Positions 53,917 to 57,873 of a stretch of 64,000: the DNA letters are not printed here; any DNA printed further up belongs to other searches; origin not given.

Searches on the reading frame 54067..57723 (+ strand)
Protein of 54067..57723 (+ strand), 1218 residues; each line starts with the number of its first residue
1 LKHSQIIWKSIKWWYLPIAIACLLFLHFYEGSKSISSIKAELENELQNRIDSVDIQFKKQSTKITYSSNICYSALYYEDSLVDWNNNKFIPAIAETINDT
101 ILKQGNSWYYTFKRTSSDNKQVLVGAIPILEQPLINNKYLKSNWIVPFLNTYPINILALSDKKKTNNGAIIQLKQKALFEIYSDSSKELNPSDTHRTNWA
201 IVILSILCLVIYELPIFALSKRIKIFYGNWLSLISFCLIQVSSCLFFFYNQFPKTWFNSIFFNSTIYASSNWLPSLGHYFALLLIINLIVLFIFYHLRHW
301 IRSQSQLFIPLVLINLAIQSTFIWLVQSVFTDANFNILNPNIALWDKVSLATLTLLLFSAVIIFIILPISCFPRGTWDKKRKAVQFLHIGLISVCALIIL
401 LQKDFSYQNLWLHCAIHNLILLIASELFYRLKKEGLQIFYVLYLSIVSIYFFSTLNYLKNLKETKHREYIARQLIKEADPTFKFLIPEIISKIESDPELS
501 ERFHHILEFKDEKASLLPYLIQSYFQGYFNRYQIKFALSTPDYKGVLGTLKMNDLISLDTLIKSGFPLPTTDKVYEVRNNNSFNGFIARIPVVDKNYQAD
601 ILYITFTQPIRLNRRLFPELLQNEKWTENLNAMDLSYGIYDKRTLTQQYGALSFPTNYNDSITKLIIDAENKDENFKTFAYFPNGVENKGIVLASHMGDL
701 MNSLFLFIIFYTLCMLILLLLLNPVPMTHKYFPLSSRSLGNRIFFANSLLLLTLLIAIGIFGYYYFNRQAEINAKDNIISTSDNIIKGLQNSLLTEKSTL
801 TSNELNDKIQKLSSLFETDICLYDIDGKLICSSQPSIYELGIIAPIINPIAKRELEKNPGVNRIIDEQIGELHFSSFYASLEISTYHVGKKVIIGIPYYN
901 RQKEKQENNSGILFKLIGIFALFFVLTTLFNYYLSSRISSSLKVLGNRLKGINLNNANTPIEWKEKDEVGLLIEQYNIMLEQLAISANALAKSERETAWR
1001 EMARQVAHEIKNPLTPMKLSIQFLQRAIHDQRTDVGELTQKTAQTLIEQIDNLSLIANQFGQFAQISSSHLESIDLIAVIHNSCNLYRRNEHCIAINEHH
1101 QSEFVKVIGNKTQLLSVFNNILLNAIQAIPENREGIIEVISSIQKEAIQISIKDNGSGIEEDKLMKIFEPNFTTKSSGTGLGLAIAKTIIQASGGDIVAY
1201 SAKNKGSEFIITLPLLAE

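Call 62: search_protein_families(library=pfam, proteins=[window:54067-57723:+], max_evalue=0.00001)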
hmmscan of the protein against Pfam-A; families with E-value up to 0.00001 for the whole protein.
window:54067-57723:+ (1218 aa): 3 families
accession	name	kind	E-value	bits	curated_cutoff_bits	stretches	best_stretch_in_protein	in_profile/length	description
PF02518.31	HATPase_c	-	6.2e-22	78.6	26.4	1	1110-1215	2-109/111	Histidine kinase-, DNA gyrase B-, and HSP90-like ATPase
PF00512.31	HisKA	-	5.5e-09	36.4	26.9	1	999-1067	2-64/66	His Kinase A (phospho-acceptor) domain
PF14501.12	HATPase_c_5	-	6.4e-07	29.7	22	1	1112-1213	4-101/102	GHKL domain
